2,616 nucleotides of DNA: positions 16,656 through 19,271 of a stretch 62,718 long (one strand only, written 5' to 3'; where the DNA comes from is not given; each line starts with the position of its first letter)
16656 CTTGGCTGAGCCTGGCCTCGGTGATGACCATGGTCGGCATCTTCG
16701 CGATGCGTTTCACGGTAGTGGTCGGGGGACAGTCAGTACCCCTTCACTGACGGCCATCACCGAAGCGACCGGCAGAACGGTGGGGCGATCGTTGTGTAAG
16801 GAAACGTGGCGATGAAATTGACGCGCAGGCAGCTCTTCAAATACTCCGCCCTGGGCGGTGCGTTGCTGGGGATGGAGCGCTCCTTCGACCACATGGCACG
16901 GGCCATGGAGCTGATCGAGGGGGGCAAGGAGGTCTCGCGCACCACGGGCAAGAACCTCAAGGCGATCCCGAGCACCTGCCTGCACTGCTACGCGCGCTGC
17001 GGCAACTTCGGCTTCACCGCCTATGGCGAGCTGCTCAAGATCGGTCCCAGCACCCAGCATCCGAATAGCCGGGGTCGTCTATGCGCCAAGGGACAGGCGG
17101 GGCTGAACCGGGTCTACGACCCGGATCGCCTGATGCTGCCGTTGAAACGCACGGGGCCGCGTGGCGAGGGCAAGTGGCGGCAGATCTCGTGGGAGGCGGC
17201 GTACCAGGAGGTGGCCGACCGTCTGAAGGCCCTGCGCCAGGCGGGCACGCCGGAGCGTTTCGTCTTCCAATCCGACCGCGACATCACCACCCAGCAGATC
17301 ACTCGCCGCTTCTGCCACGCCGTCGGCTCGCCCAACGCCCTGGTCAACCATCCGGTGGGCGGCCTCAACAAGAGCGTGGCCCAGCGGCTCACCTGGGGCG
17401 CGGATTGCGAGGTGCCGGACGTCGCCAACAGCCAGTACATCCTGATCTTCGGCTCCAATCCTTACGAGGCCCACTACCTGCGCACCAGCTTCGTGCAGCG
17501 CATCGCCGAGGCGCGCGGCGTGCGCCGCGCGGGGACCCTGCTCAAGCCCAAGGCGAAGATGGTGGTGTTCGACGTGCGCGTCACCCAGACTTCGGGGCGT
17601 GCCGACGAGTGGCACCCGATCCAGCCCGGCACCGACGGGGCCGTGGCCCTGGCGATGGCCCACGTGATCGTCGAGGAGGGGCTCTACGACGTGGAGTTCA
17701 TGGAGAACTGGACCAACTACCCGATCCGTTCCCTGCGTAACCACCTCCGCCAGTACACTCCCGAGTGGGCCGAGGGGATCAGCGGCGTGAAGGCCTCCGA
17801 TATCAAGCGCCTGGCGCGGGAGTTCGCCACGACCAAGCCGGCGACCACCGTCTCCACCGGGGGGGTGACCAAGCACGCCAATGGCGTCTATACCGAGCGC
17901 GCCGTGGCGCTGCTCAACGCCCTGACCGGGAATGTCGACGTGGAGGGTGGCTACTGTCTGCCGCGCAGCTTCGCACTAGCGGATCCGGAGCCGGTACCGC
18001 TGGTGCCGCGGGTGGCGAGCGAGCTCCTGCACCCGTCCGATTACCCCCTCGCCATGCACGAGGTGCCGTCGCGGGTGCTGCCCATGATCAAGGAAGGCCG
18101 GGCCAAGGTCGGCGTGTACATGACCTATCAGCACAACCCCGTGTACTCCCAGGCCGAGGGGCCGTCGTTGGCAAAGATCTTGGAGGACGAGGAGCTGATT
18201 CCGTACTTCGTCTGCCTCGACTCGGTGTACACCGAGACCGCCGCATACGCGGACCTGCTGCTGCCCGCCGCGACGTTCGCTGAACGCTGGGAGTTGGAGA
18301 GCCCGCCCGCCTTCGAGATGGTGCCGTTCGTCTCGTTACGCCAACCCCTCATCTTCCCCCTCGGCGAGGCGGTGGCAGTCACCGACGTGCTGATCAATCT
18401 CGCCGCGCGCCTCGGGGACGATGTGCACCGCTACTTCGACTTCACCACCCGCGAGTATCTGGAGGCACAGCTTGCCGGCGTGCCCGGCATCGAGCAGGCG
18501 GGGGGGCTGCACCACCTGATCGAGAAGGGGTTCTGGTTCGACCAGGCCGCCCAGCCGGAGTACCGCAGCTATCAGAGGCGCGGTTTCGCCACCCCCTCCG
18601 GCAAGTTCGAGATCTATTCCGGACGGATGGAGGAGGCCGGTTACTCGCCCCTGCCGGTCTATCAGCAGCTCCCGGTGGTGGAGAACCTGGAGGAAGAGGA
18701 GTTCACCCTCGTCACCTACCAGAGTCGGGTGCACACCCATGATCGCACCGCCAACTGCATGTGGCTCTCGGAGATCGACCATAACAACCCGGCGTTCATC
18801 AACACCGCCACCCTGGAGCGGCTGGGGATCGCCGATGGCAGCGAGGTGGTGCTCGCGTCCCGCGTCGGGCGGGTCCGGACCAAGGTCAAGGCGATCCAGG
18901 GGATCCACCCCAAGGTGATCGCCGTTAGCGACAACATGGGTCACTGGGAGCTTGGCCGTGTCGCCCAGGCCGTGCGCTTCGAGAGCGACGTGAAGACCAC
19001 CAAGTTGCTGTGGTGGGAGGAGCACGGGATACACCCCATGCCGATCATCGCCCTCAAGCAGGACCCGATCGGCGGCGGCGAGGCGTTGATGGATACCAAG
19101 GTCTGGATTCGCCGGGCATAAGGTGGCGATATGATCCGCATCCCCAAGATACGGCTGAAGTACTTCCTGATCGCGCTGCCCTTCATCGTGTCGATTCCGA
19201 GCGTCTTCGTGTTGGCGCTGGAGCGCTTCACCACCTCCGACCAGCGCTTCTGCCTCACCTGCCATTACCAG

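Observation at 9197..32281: A 23-kb respiratory supercluster with 63 CXXCH motifs in seven cytochromes and four distinct quinone-coupling modules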

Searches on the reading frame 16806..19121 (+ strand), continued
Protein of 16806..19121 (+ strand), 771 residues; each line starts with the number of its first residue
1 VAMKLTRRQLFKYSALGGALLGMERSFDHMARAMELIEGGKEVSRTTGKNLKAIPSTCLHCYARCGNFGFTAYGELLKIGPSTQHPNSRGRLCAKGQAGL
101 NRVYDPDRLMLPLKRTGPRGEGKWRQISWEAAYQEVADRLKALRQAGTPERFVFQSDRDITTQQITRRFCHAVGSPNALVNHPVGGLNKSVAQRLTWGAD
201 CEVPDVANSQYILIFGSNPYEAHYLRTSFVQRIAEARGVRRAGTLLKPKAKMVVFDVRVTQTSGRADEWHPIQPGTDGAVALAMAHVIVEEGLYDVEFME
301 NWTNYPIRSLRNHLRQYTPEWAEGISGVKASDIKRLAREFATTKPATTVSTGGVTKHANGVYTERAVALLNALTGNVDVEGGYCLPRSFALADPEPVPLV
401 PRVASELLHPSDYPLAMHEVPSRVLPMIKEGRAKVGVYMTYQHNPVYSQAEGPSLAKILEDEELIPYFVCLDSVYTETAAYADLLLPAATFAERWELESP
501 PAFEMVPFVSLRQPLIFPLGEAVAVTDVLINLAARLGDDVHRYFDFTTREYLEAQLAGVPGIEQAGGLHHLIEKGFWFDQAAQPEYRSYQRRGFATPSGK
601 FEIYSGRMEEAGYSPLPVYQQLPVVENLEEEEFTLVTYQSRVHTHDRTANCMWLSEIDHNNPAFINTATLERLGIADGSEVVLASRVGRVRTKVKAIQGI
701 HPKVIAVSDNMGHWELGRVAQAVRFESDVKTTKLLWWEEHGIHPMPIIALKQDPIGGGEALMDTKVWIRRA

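Call 27: find_encoding_contigs(protein=P0101, flank=8000, max_places=1)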
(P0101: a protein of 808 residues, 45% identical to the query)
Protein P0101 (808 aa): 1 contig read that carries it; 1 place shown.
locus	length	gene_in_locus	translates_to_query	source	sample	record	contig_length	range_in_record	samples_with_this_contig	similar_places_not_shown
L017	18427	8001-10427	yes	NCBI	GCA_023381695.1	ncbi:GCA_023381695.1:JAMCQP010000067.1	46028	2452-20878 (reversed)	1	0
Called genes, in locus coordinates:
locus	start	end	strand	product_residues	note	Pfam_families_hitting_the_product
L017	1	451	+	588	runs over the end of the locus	PF00142:Fer4_NifH (faint), PF01656:CbiA, PF02374:ArsA_ATPase, PF13614:AAA_31, PF01656:CbiA, PF02374:ArsA_ATPase, PF10609:ParA (weak), PF13614:AAA_31 (weak), +11 more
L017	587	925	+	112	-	PF12840:HTH_20, PF01022:HTH_5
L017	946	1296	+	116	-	-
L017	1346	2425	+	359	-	PF01758:SBF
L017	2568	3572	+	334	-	PF12974:Phosphonate-bd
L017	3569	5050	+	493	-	PF17203:sCache_3_2, PF00672:HAMP, PF07730:HisKA_3, PF13581:HATPase_c_2 (weak), PF02518:HATPase_c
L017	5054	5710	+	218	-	PF00072:Response_reg, PF08281:Sigma70_r4_2, PF00196:GerE, PF04545:Sigma70_r4 (faint)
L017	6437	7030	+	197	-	PF12838:Fer4_7 (weak), PF13237:Fer4_10, PF13247:Fer4_11, PF13187:Fer4_9 (weak), PF00037:Fer4, PF12797:Fer4_2 (weak), PF12837:Fer4_6, PF13237:Fer4_10, +3 more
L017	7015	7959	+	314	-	PF03916:NrfD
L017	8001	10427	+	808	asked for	PF04879:Molybdop_Fe4S4, PF00384:Molybdopterin, PF01568:Molydop_binding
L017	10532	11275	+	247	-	PF02613:Nitrate_red_del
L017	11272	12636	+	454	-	PF12837:Fer4_6 (faint), PF00037:Fer4 (faint), PF12838:Fer4_7 (weak), PF13187:Fer4_9 (weak), PF13237:Fer4_10 (faint), PF13484:Fer4_16 (faint), PF13534:Fer4_17 (faint), PF12838:Fer4_7 (weak), +2 more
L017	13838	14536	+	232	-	PF00440:TetR_N, PF17932:TetR_C_24 (weak)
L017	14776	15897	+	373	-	PF09699:Paired_CXXCH_1 (faint), PF13435:Cytochrome_C554 (faint), PF14522:Cytochrome_C7 (faint), PF14537:Cytochrom_c3_2 (faint), PF22113:Mtrc-MtrF_II-IV_dom (faint), PF13447:Multi-haem_cyto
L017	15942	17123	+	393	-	PF09699:Paired_CXXCH_1 (faint), PF14522:Cytochrome_C7 (faint), PF13447:Multi-haem_cyto, PF14537:Cytochrom_c3_2 (faint)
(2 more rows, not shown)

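Call 59: find_encoding_contigs(protein=P0028, flank=6000, max_places=1)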
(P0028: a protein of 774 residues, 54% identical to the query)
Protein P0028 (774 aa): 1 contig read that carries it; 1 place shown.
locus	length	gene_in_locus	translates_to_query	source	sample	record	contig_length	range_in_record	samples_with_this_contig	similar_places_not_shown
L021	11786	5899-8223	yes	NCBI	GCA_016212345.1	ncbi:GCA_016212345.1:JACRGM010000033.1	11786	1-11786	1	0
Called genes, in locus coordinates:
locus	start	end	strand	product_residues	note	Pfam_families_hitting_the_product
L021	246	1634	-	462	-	PF13487:HD_5, PF01966:HD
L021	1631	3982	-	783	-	PF13646:HEAT_2 (faint)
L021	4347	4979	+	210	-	PF12797:Fer4_2 (faint), PF13237:Fer4_10 (faint), PF12838:Fer4_7 (faint), PF13187:Fer4_9 (faint), PF13247:Fer4_11, PF00037:Fer4 (weak), PF12837:Fer4_6 (weak)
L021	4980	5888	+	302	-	PF03916:NrfD, PF14589:NrfD_2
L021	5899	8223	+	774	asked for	PF04879:Molybdop_Fe4S4, PF00384:Molybdopterin, PF01568:Molydop_binding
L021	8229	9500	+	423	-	PF14522:Cytochrome_C7 (faint), PF14537:Cytochrom_c3_2 (faint)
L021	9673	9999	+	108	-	PF14522:Cytochrome_C7, PF09699:Paired_CXXCH_1 (faint)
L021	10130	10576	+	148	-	PF00460:Flg_bb_rod (weak)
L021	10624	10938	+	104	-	PF02049:FliE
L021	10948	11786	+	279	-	PF02219:MTHFR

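Call 60: find_encoding_contigs(protein=P0059, flank=6000, max_places=1)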
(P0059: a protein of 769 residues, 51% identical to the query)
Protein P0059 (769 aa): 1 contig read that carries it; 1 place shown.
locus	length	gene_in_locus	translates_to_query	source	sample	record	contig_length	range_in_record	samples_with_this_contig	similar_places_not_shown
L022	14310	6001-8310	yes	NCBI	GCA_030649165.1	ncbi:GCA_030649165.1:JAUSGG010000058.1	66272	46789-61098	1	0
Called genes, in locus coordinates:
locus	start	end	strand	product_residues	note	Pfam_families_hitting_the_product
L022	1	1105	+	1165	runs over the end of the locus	PF06439:3keto-disac_hyd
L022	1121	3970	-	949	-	PF25778:DUF7948, PF06739:SBBP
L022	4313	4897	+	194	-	PF12797:Fer4_2 (faint), PF13187:Fer4_9 (faint), PF13237:Fer4_10 (weak), PF13247:Fer4_11, PF12838:Fer4_7 (weak), PF00037:Fer4 (weak), PF12837:Fer4_6 (weak), PF13237:Fer4_10 (weak)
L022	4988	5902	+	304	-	PF03916:NrfD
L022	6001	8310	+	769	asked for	PF04879:Molybdop_Fe4S4, PF00384:Molybdopterin, PF01568:Molydop_binding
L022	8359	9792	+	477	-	PF14522:Cytochrome_C7 (faint), PF14537:Cytochrom_c3_2 (faint), PF22113:Mtrc-MtrF_II-IV_dom (faint)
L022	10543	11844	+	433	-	PF01041:DegT_DnrJ_EryC1, PF00155:Aminotran_1_2 (faint)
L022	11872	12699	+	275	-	PF01261:AP_endonuc_2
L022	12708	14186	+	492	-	PF06253:MTTB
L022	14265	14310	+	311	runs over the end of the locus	PF03781:FGE-sulfatase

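Call 61: find_encoding_contigs(protein=P0111, flank=6000, max_places=1)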
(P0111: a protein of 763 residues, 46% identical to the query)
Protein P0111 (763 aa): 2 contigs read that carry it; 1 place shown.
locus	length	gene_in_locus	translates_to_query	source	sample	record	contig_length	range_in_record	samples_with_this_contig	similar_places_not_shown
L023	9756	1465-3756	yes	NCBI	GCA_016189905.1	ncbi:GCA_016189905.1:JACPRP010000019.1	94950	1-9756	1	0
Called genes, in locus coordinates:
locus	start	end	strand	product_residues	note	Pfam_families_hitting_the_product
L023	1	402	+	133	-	PF12837:Fer4_6 (faint), PF12838:Fer4_7 (weak), PF13187:Fer4_9 (faint), PF13237:Fer4_10 (faint), PF13247:Fer4_11, PF13484:Fer4_16 (faint), PF00037:Fer4 (weak)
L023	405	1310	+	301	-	PF03916:NrfD, PF14589:NrfD_2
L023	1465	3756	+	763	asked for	PF04879:Molybdop_Fe4S4, PF00384:Molybdopterin, PF01568:Molydop_binding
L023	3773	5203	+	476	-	PF03264:Cytochrom_NNT (faint), PF14522:Cytochrome_C7 (faint), PF14537:Cytochrom_c3_2 (faint), PF13442:Cytochrome_CBB3 (weak), PF00034:Cytochrom_C, PF13442:Cytochrome_CBB3, PF00034:Cytochrom_C, PF13442:Cytochrome_CBB3, +1 more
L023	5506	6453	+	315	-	PF03264:Cytochrom_NNT (weak), PF14522:Cytochrome_C7 (faint), PF09699:Paired_CXXCH_1 (faint), PF14537:Cytochrom_c3_2 (faint), PF22113:Mtrc-MtrF_II-IV_dom (faint)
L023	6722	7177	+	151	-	PF07635:PSCyt1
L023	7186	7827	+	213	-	PF01725:Ham1p_like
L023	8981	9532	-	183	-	PF13411:MerR_1 (weak)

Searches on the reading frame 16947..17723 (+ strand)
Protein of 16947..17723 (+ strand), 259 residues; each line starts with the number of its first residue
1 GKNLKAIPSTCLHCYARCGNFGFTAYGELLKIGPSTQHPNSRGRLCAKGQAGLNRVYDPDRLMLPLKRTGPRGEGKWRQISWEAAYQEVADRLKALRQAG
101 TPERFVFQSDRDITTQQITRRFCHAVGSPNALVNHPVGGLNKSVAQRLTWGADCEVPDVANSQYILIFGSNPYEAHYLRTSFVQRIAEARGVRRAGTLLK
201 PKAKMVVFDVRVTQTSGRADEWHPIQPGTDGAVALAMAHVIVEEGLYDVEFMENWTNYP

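Call 66: search_solved_structures(query=window:16947-17723:+, max_evalue=1e-15, show_alignments=5)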
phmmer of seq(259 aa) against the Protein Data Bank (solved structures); distinct sequences matched with E-value up to 1e-15: 13.
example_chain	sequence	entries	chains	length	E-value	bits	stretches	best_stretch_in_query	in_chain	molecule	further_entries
2vpw_A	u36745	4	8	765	9.7e-30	107.2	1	3-256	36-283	THIOSULFATE REDUCTASE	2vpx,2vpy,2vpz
5e7o_A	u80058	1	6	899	8.5e-28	100.8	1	12-256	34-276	DMSO reductase family type II enzyme, molybdopterin subunit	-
4ydd_A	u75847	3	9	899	8.5e-28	100.8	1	12-256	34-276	DMSO reductase family type II enzyme, molybdopterin subunit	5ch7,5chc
6cz7_A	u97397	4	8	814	8.3e-26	94.3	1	8-252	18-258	ArrA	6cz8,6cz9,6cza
9vap_A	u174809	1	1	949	1.8e-25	93.2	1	9-253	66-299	Formate dehydrogenase molybdopterin-binding subunit FdhA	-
2e7z_A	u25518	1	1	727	3.9e-24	88.8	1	25-256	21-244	Acetylene hydratase Ahy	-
7bkb_D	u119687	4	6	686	4.6e-19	72.2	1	4-256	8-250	Formate dehydrogenase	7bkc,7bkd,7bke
9wxb_B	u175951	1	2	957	2e-18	70.1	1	6-253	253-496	Formate dehydrogenase alpha subunit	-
7qv7_S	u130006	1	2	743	2.6e-18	69.7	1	7-254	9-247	Hydrogen dependent carbon dioxide reductase subunit FdhF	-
9t1s_L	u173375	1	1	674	1.7e-17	67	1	6-256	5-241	formate dehydrogenase (coenzyme F420)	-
6tg9_A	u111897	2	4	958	6.1e-17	65.2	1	6-253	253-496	Formate dehydrogenase subunit alpha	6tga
1aa6_A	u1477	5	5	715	2.5e-16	63.2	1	5-255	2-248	FORMATE DEHYDROGENASE H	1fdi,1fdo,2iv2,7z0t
1kqf_A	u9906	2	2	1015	5.2e-16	62.2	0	5-257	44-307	FORMATE DEHYDROGENASE, NITRATE-INDUCIBLE, MAJOR SUBUNIT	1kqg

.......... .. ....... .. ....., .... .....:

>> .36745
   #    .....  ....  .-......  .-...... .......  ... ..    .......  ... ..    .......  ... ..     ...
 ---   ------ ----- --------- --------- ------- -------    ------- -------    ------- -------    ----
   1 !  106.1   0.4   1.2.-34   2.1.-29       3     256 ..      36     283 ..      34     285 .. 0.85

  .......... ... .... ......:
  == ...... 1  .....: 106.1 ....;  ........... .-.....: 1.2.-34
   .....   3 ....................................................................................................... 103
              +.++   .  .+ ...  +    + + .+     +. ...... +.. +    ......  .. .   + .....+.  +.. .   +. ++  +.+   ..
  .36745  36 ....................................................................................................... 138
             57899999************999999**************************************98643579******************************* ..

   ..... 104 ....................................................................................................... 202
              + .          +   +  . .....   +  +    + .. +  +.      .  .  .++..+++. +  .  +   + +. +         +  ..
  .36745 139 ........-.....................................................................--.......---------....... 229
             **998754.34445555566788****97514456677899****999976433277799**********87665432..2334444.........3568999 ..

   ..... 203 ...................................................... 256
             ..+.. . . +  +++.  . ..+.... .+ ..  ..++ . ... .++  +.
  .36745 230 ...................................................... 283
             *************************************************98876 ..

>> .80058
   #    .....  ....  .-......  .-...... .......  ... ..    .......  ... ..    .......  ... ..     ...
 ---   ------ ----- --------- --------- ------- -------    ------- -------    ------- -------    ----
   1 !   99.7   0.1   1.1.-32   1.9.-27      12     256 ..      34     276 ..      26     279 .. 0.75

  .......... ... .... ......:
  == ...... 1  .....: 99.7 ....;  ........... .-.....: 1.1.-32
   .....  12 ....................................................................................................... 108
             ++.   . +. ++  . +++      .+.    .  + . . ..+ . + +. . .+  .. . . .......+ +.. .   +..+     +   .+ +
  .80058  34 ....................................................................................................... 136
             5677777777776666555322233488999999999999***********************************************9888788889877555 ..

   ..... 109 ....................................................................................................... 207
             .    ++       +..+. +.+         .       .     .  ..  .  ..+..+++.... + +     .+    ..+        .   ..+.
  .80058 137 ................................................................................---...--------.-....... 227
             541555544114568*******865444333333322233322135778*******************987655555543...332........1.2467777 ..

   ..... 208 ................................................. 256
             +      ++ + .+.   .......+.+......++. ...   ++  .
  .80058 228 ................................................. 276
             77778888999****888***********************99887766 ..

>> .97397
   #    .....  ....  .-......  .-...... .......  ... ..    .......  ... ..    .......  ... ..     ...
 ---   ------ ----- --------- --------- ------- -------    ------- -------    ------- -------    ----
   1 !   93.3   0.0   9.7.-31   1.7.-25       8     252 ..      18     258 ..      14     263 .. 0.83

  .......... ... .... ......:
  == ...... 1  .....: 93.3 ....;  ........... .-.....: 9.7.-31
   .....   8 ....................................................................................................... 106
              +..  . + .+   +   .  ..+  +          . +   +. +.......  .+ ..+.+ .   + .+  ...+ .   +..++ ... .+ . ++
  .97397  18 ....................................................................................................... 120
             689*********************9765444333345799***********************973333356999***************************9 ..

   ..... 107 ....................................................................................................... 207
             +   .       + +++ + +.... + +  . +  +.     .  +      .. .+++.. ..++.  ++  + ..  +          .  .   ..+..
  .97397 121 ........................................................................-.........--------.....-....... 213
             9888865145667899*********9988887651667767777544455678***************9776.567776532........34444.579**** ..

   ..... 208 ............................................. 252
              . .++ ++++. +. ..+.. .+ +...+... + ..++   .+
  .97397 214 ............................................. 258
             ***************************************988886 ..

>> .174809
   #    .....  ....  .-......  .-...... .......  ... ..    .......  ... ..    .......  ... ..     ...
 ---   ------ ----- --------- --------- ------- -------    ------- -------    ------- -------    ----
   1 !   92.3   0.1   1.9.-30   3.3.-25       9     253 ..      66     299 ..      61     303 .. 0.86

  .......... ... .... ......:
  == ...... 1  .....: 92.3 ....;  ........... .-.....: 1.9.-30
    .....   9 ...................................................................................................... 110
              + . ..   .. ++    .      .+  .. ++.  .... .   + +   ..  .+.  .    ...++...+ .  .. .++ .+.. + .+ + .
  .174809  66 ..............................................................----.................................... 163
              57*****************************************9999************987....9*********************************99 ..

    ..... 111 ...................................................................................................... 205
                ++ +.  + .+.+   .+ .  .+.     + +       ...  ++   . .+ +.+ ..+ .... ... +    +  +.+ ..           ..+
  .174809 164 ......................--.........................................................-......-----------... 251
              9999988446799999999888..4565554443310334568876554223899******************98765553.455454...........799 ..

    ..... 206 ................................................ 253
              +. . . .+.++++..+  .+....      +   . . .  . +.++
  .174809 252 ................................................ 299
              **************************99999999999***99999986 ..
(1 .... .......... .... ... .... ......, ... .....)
